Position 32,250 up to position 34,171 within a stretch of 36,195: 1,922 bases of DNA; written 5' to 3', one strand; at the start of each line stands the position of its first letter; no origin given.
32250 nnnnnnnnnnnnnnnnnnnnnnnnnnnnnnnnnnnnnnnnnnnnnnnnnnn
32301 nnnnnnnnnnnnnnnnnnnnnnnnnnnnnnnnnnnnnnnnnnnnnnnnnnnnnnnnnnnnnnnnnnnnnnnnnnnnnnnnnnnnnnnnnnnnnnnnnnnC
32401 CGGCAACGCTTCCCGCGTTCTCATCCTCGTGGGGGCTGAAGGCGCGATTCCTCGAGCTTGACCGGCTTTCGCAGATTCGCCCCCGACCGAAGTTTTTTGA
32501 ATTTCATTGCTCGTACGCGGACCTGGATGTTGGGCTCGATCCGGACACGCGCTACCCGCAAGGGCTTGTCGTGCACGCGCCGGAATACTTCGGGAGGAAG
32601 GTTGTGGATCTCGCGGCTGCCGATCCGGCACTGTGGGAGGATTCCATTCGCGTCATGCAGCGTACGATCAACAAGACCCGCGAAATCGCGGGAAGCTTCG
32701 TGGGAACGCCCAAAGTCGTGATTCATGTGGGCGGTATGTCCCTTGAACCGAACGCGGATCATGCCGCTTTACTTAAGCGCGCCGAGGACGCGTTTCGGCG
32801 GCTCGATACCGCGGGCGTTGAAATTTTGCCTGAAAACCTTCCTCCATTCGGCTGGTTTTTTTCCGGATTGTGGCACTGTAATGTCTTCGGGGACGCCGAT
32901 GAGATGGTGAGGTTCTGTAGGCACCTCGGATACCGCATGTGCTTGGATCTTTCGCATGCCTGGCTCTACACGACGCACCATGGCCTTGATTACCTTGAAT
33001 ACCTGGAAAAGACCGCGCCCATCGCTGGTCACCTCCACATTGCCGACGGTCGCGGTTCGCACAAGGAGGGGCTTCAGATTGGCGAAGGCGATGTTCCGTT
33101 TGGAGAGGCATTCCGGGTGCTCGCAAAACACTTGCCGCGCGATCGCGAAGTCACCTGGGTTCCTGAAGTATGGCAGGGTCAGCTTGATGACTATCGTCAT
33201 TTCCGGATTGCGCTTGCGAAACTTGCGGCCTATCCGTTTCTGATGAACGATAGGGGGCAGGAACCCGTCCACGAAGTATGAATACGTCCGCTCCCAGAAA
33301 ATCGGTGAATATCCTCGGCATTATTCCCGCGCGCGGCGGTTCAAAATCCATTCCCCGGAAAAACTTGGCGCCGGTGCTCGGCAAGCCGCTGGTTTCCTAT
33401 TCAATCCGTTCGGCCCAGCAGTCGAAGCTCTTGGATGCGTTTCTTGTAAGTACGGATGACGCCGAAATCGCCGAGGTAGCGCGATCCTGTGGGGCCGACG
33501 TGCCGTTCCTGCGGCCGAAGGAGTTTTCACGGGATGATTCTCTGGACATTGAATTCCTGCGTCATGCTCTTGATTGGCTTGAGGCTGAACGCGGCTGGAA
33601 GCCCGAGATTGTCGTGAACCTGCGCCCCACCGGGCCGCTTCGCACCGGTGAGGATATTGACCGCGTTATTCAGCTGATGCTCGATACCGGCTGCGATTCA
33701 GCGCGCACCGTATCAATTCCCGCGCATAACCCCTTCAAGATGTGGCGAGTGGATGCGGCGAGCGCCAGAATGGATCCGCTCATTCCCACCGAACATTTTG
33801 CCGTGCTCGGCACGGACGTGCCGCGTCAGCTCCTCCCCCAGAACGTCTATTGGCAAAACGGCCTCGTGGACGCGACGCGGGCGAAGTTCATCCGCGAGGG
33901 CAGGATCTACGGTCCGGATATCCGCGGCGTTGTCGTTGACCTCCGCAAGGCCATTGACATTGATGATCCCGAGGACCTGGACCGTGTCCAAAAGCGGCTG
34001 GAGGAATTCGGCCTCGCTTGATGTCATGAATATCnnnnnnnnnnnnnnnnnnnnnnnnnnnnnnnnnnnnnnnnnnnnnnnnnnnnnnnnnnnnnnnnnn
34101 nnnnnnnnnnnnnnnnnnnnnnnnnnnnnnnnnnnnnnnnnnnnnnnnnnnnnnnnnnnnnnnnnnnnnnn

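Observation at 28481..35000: Non-canonical ulosonic (sialic-like) acid module lacking the usual precursor genes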

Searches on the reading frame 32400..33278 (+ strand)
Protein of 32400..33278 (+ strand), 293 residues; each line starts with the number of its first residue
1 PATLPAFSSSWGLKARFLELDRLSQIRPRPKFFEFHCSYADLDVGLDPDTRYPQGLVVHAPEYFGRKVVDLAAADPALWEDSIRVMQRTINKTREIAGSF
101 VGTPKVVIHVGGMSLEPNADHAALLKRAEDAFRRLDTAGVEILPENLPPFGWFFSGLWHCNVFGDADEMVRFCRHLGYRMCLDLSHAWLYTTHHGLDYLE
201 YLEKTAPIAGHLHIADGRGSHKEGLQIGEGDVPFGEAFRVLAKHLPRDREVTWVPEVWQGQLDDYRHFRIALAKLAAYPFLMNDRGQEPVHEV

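Call 21: search_solved_structures(query=window:32400-33278:+, max_evalue=1, show_alignments=2)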
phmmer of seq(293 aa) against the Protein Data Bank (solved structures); distinct sequences matched with E-value up to 1: 1.
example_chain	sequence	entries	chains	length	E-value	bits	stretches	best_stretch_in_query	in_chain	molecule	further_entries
3wqo_A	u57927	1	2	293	0.053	15.9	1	134-241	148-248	Uncharacterized protein MJ1311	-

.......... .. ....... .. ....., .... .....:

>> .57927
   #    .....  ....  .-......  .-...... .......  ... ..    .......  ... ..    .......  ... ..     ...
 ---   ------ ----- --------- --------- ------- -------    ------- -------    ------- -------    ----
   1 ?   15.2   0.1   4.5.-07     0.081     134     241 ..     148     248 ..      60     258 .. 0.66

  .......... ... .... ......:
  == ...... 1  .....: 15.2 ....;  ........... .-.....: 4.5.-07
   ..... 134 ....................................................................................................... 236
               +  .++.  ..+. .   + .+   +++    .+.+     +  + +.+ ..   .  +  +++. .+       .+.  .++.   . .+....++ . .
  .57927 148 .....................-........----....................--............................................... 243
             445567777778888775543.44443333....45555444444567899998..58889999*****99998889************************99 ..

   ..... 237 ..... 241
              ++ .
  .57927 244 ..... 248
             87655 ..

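Call 37: predict_structure(alignment_id=A1)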
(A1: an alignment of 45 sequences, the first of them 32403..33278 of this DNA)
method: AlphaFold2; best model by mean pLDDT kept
length: 292 residues; sequences in the alignment: 45
mean_pLDDT: 94.0   pTM: 0.92
mean pLDDT of the five models: 94.0, 93.9, 93.7, 92.2, 91.7
residues with pLDDT >= 90: 253; 70-90: 29; 50-70: 8; < 50: 2
segments of 3 or more residues with pLDDT < 50: none
pLDDT, mean of each block of 10 residues (from residue 1): 87 92 92 96 92 98 95 97 99 97 98 94 98 98 96 83 98 98 98 98 99 94 95 98 95 94 93 95 66 47
secondary structure, 60 per line:
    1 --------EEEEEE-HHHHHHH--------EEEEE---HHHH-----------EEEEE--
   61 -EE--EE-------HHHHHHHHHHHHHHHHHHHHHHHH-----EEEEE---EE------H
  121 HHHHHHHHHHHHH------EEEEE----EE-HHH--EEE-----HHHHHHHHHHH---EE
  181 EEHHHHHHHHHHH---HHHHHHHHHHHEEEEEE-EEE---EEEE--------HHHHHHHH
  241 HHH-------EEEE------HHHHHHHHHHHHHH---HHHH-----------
elements in order: E9-14 H16-22 E31-35 H39-42 E54-58 H75-98 E104-108 H120-133 E140-144 E157-159 H165-175 E179-182 H183-193 H197-207 E208-213 E215-217 E221-224 H233-243 E251-254 H261-274 H278-281

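Call 40: fold_search(model_id=the predicted structure, library=pdb)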
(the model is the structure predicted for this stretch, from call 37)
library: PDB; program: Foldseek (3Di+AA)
matches with E <= 10: 1332; with E <= 0.001: 204
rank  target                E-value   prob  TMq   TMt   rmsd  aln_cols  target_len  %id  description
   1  3cqj_B                8.2e-10  1.00  0.65  0.69   4.4       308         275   13  Crystal Structure of L-xylulose-5-phosphate 3-epimerase UlaE (form B) complex with Zn2+ (released 2008-11-25)
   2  3vnl_A                1.3e-09  1.00  0.64  0.64   4.9       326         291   13  Crystal structures of D-Psicose 3-epimerase with D-tagatose from Clostridium cellulolyticum H10 (released 2012-08-01)
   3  8xiv                  1.5e-09  1.00  0.60  0.60   4.7       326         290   15  Production of D-psicose (released 2024-12-25)
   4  3cqj_A                1.7e-09  1.00  0.64  0.67   4.3       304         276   13  Crystal Structure of L-xylulose-5-phosphate 3-epimerase UlaE (form B) complex with Zn2+ (released 2008-11-25)
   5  3wqo_B                2.0e-09  1.00  0.67  0.73   4.1       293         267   18  Crystal structure of D-tagatose 3-epimerase-like protein (released 2014-07-09)
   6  3vni_B                2.0e-09  1.00  0.63  0.63   4.7       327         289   13  Crystal structures of D-Psicose 3-epimerase from Clostridium cellulolyticum H10 and its complex with ketohexose sugars (released 2012-08-01)
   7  8xix                  2.2e-09  1.00  0.61  0.61   4.8       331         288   14  KeDt3e within Co (released 2024-12-25)
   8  3aam                  3.0e-09  1.00  0.58  0.62   5.1       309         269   19  Crystal structure of endonuclease IV from Thermus thermophilus HB8 (released 2010-12-01)
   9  4q7i_A                3.4e-09  1.00  0.59  0.57   6.2       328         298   16  Crystal structure of engineered thermostable D-tagatose 3-epimerase PcDTE-Var8 (released 2014-10-22)
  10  3vni_A                3.6e-09  1.00  0.64  0.65   4.8       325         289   14  Crystal structures of D-Psicose 3-epimerase from Clostridium cellulolyticum H10 and its complex with ketohexose sugars (released 2012-08-01)
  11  3cqi_B                3.9e-09  1.00  0.63  0.67   4.2       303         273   14  Crystal Structure of L-xylulose-5-phosphate 3-epimerase UlaE (form B) complex with sulfate (released 2008-11-25)
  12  3wqo_A                4.9e-09  1.00  0.63  0.68   4.7       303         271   17  Crystal structure of D-tagatose 3-epimerase-like protein (released 2014-07-09)
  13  3vnj_A                4.9e-09  1.00  0.62  0.63   5.1       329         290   14  Crystal structures of D-Psicose 3-epimerase with D-psicose from Clostridium cellulolyticum H10 (released 2012-08-01)
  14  3vyl_A                5.6e-09  1.00  0.63  0.62   7.2       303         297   18  Structure of L-ribulose 3-epimerase (released 2013-10-02)
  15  2zvr_B                6.3e-09  1.00  0.65  0.71   4.1       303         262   12  Crystal structure of a D-tagatose 3-epimerase-related protein from Thermotoga maritima (released 2009-03-10)
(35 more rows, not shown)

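Call 56: search_solved_structures(query=A3, max_evalue=10, show_alignments=4)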
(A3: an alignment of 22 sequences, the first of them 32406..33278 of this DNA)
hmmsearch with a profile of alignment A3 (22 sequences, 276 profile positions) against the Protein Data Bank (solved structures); distinct sequences matched with E-value up to 10: 14.
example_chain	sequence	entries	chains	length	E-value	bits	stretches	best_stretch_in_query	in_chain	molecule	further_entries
3wqo_A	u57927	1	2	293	4.9e-17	65.1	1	33-241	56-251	Uncharacterized protein MJ1311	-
5zhz_A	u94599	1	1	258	1.5e-06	30.8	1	50-249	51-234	Probable endonuclease 4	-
2x7v_A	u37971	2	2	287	0.0011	21.3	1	62-184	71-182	PROBABLE ENDONUCLEASE 4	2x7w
4hno_A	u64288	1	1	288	0.0013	21.1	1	62-184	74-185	Probable endonuclease 4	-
3cqh_A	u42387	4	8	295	0.024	17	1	204-251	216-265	L-ribulose-5-phosphate 3-epimerase ulaE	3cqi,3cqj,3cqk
1xp3_A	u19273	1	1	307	0.069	15.4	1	99-249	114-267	endonuclease IV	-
3lmz_A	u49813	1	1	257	0.083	15.2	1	175-243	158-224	Putative sugar isomerase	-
3mb2_A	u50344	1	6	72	0.086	15.1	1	108-158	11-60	4-oxalocrotonate tautomerase family enzyme - alpha subunit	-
8z1i_A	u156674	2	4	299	0.17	14.1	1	62-213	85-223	Art22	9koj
3vyl_A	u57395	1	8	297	0.32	13.2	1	66-239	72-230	L-ribulose 3-epimerase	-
1ble_A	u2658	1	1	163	0.47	12.7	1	100-146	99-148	FRUCTOSE PERMEASE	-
2ou4_A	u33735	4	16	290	0.58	12.4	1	154-248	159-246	D-tagatose 3-epimerase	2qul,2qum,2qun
4xsl_A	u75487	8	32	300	0.58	12.4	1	154-248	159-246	D-tagatose 3-epimerase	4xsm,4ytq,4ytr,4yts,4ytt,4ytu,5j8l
3ry0_A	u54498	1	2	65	0.89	11.8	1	133-156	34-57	Putative tautomerase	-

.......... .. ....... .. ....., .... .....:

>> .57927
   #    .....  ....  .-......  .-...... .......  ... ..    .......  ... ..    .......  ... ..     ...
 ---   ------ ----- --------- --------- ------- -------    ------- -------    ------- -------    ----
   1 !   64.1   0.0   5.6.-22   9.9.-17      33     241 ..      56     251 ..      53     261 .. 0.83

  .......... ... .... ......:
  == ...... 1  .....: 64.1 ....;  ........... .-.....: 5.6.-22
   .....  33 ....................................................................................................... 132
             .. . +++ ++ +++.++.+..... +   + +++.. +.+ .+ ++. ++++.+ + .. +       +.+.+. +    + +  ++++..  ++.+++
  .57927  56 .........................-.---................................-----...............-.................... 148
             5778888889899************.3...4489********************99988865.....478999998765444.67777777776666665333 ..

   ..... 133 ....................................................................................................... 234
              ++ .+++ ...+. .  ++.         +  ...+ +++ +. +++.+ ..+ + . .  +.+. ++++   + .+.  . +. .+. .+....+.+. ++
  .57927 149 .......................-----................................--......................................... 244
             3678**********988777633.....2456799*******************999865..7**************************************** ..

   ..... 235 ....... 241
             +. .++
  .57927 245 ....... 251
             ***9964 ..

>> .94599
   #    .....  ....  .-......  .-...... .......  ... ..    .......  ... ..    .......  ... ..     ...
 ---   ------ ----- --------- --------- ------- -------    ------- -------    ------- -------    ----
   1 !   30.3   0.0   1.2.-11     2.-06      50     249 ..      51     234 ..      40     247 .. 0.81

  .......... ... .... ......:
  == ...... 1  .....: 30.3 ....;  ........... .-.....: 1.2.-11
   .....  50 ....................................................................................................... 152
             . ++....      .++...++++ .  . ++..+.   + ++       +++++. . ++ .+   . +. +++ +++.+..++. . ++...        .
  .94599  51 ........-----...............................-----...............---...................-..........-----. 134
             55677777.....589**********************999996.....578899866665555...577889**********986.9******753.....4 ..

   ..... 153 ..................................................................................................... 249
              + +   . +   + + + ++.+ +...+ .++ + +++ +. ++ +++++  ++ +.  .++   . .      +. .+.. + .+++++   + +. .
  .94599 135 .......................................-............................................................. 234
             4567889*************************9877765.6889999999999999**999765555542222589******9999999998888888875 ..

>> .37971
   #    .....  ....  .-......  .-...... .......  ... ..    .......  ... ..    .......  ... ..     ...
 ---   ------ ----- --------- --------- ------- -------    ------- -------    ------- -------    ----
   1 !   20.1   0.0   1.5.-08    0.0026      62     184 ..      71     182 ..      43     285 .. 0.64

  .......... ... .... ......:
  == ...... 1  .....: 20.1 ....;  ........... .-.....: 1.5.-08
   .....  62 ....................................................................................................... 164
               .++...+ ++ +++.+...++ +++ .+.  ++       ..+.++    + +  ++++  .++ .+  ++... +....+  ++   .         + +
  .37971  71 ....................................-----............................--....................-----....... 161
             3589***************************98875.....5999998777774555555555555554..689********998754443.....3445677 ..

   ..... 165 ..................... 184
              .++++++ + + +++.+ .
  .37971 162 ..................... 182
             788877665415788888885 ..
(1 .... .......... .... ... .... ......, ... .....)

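Call 58: search_protein_families(library=ncbifam, proteins=[window:32406-33278:+], max_evalue=1)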
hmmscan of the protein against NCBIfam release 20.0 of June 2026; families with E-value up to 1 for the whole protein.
window:32406-33278:+ (291 aa): 4 families
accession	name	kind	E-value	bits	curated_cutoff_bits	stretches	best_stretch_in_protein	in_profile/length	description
NF041277.1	coba_remo_CbiR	equivalog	0.00066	19.2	105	1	104-224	102-207/249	cobamide remodeling phosphodiesterase CbiR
NF007360.0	PRK09856.1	equivalog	0.0016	18.1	305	1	68-240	76-236/276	fructoselysine 3-epimerase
TIGR03234.1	OH-pyruv-isom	equivalog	0.031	13.6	353.45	1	115-241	114-229/254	hydroxypyruvate isomerase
NF009688.0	PRK13209.1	subfamily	0.19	10.6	317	1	210-260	212-259/286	L-ribulose-5-phosphate 3-epimerase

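Call 72: search_protein_representatives(protein=window:32406-33278:+)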
Query: 291 residues. Proteins with E-value up to 0.001 (for the whole library): 569; up to 1e-10: 320; up to 1e-30: 83. The best 150 are listed.
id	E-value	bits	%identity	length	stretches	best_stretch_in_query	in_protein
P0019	3.1e-108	378.0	55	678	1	2-286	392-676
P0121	2.2e-103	362.1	57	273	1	11-280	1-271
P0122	1.1e-101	356.4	57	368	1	5-280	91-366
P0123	6.3e-83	294.8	63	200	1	84-281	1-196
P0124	1.7e-70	254.0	43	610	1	2-277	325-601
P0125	2.9e-65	236.8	46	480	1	2-279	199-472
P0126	3.2e-63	230.1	43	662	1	2-278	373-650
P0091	4.7e-63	229.5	44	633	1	3-277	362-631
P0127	1.3e-62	228.1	43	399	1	2-276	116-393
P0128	5.0e-58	213.1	42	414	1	3-262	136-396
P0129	2.9e-56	207.3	40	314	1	5-276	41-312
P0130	3.5e-54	200.4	42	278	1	10-276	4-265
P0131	1.2e-53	198.7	40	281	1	10-283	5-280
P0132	1.3e-51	192.0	41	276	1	10-271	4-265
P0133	2.0e-50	188.1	42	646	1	8-270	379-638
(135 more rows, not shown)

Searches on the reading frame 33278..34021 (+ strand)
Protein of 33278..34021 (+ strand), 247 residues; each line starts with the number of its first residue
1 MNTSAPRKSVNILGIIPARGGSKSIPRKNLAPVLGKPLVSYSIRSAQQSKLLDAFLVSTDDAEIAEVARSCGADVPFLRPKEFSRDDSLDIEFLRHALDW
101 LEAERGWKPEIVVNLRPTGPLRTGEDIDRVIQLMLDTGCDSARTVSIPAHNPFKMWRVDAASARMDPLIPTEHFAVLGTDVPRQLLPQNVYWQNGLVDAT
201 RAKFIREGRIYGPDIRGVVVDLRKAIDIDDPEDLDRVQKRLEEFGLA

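Call 4: search_protein_families(library=pfam, proteins=[window:33278-34021:+], max_evalue=0.01)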
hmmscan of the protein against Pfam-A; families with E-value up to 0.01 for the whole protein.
window:33278-34021:+ (247 aa): 1 family
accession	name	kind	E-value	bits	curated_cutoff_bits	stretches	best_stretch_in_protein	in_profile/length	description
PF02348.25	CTP_transf_3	-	2.9e-20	73.4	22.6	1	14-150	2-130/217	Cytidylyltransferase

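Call 7: search_protein_families(library=ncbifam, proteins=[window:33278-34021:+], max_evalue=0.001)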
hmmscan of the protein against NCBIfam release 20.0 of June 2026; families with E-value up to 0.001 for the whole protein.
window:33278-34021:+ (247 aa): 6 families
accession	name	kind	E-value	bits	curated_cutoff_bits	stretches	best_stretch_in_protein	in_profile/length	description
TIGR03584.1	PseF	equivalog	9.5e-39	133.3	205.7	1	14-237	2-216/222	pseudaminic acid cytidylyltransferase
NF003952.0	PRK05450.1-5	subfamily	1.5e-16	60.3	193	1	11-137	2-119/250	3-deoxy-manno-octulosonate cytidylyltransferase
NF003950.0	PRK05450.1-3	subfamily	3.4e-16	59.3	234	1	11-137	2-120/248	3-deoxy-manno-octulosonate cytidylyltransferase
NF009905.0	PRK13368.1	subfamily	3.6e-14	52.7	255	1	11-137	2-117/243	3-deoxy-manno-octulosonate cytidylyltransferase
NF003948.0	PRK05450.1-1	equivalog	5.3e-10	38.9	281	1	10-143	4-129/248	3-deoxy-manno-octulosonate cytidylyltransferase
TIGR00466.1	kdsB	equivalog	2.6e-08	33.6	155.2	1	15-79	6-69/241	3-deoxy-manno-octulosonate cytidylyltransferase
